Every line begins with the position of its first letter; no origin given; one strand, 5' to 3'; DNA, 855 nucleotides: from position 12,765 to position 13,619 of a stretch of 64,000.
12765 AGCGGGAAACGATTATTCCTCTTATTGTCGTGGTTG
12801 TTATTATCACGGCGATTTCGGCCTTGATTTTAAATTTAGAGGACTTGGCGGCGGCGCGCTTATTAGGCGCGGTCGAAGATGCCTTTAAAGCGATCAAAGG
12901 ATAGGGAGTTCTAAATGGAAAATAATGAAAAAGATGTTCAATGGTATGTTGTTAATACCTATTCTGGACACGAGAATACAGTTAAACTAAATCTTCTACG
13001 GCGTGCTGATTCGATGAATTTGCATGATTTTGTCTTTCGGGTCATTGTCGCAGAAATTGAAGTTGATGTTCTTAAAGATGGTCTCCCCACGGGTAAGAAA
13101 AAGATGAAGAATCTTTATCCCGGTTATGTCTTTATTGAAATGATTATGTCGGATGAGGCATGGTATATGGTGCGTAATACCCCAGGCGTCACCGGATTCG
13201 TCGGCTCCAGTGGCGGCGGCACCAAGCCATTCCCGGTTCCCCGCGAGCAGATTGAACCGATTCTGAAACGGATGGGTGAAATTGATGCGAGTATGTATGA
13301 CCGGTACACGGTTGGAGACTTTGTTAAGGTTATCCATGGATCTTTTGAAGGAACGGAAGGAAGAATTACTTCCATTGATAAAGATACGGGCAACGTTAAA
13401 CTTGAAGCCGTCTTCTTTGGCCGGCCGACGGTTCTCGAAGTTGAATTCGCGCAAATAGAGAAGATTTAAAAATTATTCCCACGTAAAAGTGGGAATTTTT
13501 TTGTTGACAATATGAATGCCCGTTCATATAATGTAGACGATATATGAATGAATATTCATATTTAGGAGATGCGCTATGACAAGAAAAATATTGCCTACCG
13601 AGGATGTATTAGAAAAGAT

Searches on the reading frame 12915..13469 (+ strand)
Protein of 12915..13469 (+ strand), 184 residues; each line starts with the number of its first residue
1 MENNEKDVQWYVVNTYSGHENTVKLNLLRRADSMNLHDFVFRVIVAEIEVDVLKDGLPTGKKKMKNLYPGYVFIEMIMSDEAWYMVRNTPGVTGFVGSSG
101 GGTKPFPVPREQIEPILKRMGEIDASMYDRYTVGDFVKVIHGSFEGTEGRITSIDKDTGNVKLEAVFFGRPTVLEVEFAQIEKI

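Call 13: find_encoding_contigs(protein=window:12915-13469:+, flank=10000, max_places=8)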
Protein window:12915-13469:+ (184 aa): 2 contigs read that carry it; 2 places shown.
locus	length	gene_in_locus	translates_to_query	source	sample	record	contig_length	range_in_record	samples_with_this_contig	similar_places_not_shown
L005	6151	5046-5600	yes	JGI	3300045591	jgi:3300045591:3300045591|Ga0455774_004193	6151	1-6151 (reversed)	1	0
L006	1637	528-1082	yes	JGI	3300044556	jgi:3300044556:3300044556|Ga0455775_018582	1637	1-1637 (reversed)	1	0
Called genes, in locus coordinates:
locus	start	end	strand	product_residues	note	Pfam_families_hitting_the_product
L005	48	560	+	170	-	-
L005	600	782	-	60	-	-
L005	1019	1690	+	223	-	-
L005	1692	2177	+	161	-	-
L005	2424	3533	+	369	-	PF01381:HTH_3 (weak)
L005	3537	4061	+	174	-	-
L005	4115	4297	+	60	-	-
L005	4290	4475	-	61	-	-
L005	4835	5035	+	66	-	PF00584:SecE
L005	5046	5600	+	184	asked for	PF02357:NusG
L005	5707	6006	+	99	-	PF12840:HTH_20 (weak), PF01022:HTH_5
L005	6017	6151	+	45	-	?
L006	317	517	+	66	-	PF00584:SecE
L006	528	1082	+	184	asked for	PF02357:NusG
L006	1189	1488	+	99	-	PF12840:HTH_20 (weak), PF01022:HTH_5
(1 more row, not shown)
